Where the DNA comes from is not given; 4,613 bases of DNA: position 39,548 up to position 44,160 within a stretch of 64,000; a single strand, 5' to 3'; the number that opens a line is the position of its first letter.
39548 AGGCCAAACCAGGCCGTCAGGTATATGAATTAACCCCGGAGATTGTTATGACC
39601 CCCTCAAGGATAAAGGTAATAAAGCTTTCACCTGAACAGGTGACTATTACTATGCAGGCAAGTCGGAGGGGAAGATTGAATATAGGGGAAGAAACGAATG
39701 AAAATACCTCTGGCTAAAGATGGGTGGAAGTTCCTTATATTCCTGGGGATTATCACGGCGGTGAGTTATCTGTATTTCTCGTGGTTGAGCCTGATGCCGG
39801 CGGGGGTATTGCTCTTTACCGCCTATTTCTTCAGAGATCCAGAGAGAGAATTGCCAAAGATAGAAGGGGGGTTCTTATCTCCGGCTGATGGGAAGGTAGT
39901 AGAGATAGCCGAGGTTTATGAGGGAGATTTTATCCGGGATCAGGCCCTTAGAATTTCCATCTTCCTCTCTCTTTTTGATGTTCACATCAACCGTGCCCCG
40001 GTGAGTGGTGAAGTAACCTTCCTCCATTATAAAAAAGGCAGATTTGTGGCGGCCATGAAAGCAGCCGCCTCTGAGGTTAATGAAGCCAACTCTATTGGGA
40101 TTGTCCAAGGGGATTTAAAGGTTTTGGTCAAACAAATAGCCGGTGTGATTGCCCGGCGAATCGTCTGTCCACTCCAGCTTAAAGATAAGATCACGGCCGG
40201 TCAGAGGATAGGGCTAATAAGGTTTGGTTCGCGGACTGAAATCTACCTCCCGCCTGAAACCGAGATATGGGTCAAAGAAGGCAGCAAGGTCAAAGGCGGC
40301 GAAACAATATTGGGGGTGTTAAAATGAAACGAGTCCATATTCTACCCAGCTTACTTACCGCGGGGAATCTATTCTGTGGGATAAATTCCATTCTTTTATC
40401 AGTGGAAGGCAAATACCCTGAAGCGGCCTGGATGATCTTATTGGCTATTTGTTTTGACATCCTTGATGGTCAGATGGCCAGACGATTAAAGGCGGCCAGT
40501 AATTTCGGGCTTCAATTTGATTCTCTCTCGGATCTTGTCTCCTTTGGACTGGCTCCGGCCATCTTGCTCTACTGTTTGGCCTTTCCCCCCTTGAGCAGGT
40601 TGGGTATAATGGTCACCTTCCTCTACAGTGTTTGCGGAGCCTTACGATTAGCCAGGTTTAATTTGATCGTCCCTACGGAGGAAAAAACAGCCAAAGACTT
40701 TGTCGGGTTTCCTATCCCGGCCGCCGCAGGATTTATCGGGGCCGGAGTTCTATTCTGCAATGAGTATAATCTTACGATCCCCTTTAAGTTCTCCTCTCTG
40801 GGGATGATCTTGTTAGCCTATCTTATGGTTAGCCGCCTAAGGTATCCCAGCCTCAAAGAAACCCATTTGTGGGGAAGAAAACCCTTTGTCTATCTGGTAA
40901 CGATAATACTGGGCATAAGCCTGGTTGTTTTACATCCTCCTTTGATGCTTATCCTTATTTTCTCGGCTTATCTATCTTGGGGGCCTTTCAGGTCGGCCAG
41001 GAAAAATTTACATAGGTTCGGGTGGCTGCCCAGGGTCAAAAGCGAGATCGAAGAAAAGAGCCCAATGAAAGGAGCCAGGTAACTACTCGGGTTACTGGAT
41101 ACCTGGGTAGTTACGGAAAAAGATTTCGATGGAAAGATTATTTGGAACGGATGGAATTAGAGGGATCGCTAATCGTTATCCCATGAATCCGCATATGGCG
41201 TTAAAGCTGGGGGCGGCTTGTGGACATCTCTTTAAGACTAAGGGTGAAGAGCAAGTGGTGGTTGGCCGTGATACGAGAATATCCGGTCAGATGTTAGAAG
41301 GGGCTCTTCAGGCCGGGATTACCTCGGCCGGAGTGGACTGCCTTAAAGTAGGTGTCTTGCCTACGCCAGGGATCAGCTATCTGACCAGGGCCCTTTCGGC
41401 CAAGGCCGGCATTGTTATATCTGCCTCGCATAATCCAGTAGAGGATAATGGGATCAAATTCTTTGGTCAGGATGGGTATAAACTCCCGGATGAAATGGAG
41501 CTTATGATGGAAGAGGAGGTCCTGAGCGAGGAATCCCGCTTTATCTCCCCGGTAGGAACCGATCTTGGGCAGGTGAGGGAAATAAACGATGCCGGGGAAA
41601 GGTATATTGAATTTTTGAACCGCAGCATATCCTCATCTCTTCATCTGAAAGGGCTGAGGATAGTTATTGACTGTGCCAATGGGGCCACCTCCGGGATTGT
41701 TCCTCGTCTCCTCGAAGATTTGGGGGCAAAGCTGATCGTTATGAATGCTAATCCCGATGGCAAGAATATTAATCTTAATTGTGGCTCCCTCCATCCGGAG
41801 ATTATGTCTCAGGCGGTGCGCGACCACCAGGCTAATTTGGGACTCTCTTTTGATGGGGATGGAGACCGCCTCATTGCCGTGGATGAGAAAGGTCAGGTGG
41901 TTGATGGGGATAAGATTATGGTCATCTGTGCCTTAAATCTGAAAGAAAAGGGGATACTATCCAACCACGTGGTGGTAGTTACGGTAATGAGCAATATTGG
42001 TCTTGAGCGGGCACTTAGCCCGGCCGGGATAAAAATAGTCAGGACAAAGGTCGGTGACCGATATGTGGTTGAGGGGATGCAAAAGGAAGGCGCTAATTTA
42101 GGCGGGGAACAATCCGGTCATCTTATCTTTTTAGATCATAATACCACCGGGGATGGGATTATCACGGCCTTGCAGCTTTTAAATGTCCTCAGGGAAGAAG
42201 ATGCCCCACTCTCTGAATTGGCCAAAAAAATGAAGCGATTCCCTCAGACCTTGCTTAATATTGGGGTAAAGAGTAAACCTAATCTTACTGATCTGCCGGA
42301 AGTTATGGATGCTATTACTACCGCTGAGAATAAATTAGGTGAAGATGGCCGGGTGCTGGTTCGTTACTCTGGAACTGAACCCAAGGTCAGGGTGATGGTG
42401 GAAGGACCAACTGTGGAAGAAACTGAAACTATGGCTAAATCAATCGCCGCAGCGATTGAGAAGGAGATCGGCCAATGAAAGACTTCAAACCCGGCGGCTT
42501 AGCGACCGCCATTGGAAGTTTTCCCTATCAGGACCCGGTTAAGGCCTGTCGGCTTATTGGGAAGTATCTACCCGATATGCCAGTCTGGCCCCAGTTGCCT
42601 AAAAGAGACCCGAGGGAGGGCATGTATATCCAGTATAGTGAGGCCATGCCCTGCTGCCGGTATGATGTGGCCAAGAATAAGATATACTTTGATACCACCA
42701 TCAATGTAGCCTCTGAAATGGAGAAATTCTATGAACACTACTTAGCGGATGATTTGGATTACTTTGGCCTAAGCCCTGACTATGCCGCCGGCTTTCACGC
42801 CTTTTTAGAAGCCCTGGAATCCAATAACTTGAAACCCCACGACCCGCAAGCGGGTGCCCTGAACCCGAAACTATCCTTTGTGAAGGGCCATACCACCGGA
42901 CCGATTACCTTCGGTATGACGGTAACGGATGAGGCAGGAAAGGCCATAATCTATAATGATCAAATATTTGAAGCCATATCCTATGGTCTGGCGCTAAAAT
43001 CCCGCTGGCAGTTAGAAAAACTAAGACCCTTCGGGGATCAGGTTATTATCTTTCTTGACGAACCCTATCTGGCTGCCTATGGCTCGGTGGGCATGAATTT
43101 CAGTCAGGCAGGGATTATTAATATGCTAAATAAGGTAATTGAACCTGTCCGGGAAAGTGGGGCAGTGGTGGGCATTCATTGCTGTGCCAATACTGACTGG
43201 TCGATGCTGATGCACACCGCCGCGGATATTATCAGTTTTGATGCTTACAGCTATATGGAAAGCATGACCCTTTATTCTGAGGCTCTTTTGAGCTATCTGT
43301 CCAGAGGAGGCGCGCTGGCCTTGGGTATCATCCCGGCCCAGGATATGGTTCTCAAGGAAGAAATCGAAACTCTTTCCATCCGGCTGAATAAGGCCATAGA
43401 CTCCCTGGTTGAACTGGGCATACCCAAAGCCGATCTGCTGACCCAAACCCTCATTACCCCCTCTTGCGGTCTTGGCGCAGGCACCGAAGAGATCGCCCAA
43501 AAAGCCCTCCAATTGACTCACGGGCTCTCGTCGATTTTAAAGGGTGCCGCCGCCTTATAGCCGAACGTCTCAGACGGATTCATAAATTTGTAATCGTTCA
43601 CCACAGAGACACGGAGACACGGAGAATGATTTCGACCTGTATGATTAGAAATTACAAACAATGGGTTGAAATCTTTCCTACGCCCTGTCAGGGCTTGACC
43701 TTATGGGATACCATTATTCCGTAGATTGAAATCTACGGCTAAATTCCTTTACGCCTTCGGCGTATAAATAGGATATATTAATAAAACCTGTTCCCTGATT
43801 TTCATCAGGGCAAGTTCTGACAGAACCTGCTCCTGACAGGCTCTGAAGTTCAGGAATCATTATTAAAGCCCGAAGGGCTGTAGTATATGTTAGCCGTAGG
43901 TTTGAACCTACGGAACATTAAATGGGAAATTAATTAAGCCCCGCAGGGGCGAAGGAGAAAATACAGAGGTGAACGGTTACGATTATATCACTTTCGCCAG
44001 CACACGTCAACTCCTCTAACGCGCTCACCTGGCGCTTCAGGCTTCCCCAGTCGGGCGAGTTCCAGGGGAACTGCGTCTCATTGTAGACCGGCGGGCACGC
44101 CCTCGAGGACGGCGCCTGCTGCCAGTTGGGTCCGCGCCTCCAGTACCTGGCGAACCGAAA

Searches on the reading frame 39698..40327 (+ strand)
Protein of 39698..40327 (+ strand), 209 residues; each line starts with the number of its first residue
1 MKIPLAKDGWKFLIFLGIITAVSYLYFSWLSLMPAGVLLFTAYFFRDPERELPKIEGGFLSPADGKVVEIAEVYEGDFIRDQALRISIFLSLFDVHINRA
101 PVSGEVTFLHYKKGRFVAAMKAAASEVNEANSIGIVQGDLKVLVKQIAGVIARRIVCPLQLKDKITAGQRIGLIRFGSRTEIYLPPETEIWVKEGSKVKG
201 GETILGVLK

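Call 103: search_protein_families(library=pfam, proteins=[window:39698-40327:+], max_evalue=0.00001)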
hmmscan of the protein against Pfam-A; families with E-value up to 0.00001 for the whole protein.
window:39698-40327:+ (209 aa): 1 family
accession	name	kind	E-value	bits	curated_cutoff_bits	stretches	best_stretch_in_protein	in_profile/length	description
PF02666.20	PS_Dcarbxylase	-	1.3e-41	142.9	22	1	39-205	3-197/198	Phosphatidylserine decarboxylase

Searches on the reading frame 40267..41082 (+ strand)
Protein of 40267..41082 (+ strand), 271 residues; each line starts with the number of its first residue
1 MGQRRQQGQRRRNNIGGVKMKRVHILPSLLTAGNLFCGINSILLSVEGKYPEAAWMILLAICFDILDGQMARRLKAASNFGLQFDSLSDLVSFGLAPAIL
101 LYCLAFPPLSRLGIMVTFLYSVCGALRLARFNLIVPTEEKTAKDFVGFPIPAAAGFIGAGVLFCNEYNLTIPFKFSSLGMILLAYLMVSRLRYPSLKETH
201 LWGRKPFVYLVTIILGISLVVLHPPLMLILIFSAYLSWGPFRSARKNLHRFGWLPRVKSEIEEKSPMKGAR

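Call 103: search_protein_families(library=pfam, proteins=[window:40267-41082:+], max_evalue=0.00001)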
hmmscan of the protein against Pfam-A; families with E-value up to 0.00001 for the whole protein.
window:40267-41082:+ (271 aa): 1 family
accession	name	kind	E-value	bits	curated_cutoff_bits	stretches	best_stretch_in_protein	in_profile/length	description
PF01066.26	CDP-OH_P_transf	-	3.6e-21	76.6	22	1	25-178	2-138/152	CDP-alcohol phosphatidyltransferase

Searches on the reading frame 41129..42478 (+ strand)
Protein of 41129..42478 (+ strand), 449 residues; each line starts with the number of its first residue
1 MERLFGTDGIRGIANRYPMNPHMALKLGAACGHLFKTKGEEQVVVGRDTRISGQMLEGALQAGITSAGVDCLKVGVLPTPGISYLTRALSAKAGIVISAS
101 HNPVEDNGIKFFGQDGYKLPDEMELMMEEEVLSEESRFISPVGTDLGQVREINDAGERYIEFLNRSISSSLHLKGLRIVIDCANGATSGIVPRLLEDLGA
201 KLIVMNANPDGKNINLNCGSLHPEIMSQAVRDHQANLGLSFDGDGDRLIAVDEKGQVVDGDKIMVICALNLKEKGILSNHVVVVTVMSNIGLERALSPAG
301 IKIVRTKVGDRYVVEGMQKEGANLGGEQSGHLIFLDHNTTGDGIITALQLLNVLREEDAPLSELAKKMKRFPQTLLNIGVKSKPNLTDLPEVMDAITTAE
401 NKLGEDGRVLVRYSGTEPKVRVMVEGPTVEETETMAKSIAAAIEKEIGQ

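Call 5: search_protein_families(library=pfam, proteins=[window:41129-42478:+], max_evalue=0.01)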
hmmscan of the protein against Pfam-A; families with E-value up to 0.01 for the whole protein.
window:41129-42478:+ (449 aa): 4 families
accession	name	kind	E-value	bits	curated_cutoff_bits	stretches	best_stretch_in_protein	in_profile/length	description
PF02878.22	PGM_PMM_I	-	2.4e-44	150.8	22.5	1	3-136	2-136/138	Phosphoglucomutase/phosphomannomutase, alpha/beta/alpha domain I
PF02880.22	PGM_PMM_III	-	1.2e-39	135.4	20.7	1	259-370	1-114/115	Phosphoglucomutase/phosphomannomutase, alpha/beta/alpha domain III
PF02879.22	PGM_PMM_II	-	1.3e-20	74.2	29.3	1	158-255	2-103/103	Phosphoglucomutase/phosphomannomutase, alpha/beta/alpha domain II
PF00408.26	PGM_PMM_IV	-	7e-18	64.9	23.1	1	375-441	1-67/68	Phosphoglucomutase/phosphomannomutase, C-terminal domain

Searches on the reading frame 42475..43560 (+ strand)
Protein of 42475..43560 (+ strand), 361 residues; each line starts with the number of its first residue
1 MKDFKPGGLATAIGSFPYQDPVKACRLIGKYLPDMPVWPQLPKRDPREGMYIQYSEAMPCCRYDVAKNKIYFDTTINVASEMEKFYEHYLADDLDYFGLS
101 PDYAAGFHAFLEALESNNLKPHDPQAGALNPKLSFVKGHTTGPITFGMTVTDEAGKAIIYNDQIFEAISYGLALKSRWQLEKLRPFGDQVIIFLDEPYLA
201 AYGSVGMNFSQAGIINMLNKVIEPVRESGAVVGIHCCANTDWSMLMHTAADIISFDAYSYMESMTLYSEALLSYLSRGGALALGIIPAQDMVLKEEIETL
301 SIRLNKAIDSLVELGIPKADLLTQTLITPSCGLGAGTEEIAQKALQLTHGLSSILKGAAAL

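Call 5: search_protein_families(library=pfam, proteins=[window:42475-43560:+], max_evalue=0.01)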
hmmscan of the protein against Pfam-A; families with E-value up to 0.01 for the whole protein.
window:42475-43560:+ (361 aa): 0 families

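Call 15: find_encoding_contigs(protein=window:42475-43560:+, flank=10000, max_places=10)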
Protein window:42475-43560:+ (361 aa): no gene with exactly this product is on record in the collection.

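Call 31: search_protein_families(library=ncbifam, proteins=[window:42475-43560:+], max_evalue=0.01)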
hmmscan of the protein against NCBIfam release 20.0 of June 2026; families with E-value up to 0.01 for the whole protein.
window:42475-43560:+ (361 aa): 1 family
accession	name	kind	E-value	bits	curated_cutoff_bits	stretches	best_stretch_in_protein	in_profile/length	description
NF002119.0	PRK00957.1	equivalog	5e-06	25.9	258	1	135-347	109-296/306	methionine synthase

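Call 33: find_homologous_proteins(query=window:42475-43560:+, max_evalue=1e-20)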
Query window:42475-43560:+ (361 aa): 2335 proteins with E <= 1e-20 among 8000 candidates; the best 120 are listed.
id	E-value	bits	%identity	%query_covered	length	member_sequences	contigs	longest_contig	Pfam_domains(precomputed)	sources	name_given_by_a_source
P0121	2.5e-242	821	100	100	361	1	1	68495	-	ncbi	ncbi:MAG: hypothetical protein AB1797_00890 [bacterium]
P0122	2.7e-210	715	88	100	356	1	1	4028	-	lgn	-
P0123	3.0e-188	643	81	98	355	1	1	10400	-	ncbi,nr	ncbi:MAG: methionine synthase [bacterium]|nr:methionine synthase [bacterium]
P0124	1.2e-103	365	48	98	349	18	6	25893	-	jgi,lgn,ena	-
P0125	1.8e-101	358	47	97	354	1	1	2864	-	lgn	-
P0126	3.5e-101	357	46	98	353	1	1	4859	-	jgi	-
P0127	9.2e-101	355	46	99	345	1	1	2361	-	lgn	-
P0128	2.0e-100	354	47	98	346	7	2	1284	-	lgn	-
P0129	2.4e-100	354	48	99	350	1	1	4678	-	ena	-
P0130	2.6e-100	354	46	98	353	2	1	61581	-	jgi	-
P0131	5.5e-100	353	47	96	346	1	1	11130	-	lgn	-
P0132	8.4e-100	352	45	99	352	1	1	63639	-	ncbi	-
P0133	1.3e-99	351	45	99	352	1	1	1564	-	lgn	-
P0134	1.4e-99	351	47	98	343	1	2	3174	-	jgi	jgi:methionine synthase II (cobalamin-independent)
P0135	2.3e-99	351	46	96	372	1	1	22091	-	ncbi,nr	ncbi:MAG: hypothetical protein QME42_00430 [bacterium]|nr:hypothetical protein [bacterium]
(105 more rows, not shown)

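Call 34: find_encoding_contigs(protein=P0122, flank=10000, max_places=4)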
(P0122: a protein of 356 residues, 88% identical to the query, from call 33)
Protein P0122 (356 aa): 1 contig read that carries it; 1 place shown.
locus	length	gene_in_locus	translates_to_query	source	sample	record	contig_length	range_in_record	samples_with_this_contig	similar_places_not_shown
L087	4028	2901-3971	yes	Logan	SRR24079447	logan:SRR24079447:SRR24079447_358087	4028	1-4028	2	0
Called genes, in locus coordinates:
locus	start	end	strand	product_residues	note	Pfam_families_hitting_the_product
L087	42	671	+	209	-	PF02666:PS_Dcarbxylase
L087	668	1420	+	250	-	PF01066:CDP-OH_P_transf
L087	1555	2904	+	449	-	PF02878:PGM_PMM_I, PF02879:PGM_PMM_II, PF02880:PGM_PMM_III, PF00408:PGM_PMM_IV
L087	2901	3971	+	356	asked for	-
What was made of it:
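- The relative's contig breaks at this spot (call 34).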

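Call 35: find_encoding_contigs(protein=P0123, flank=10000, max_places=4)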
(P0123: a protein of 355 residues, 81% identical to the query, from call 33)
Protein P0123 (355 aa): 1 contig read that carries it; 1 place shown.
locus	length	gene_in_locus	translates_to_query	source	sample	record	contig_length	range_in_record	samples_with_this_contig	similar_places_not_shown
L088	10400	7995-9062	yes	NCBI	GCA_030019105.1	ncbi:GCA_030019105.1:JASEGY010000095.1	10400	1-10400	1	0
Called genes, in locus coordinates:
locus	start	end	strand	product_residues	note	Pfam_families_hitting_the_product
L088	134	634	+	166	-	PF02075:RuvC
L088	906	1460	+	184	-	PF01227:GTP_cyclohydroI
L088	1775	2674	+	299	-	PF00809:Pterin_bind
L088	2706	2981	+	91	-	PF04365:BrnT_toxin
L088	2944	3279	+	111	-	PF14384:BrnA_antitoxin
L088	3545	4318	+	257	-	PF19293:CdaA_N, PF02457:DAC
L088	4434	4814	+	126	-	PF07949:YbbR (weak)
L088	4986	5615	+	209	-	PF02666:PS_Dcarbxylase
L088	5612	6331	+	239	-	PF01066:CDP-OH_P_transf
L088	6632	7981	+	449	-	PF02878:PGM_PMM_I, PF02879:PGM_PMM_II, PF02880:PGM_PMM_III, PF00408:PGM_PMM_IV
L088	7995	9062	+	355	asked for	-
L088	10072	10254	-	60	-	PF01783:Ribosomal_L32p, PF13248:Zn_ribbon_3 (faint)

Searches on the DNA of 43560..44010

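Call 50: search_rna_families(source=window, start=43560, end=44010, threshold=evalue, max_evalue=1, show_alignments=2)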
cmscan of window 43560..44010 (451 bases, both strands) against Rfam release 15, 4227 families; matches with E-value up to 1: 3.
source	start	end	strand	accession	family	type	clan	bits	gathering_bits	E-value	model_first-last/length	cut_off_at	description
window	43719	43764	+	RF01687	Acido-Lenti-1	Gene; sRNA;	-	33.6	37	5.2e-06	1-46/46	no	Acido-Lenti-1 RNA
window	43866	43913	-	RF01687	Acido-Lenti-1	Gene; sRNA;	-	33.6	37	5.3e-06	1-46/46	no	Acido-Lenti-1 RNA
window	43804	43837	+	RF00248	mir-148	Gene; miRNA;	-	17.5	53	0.61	1-74/74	no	mir-148/mir-152 microRNA precursor family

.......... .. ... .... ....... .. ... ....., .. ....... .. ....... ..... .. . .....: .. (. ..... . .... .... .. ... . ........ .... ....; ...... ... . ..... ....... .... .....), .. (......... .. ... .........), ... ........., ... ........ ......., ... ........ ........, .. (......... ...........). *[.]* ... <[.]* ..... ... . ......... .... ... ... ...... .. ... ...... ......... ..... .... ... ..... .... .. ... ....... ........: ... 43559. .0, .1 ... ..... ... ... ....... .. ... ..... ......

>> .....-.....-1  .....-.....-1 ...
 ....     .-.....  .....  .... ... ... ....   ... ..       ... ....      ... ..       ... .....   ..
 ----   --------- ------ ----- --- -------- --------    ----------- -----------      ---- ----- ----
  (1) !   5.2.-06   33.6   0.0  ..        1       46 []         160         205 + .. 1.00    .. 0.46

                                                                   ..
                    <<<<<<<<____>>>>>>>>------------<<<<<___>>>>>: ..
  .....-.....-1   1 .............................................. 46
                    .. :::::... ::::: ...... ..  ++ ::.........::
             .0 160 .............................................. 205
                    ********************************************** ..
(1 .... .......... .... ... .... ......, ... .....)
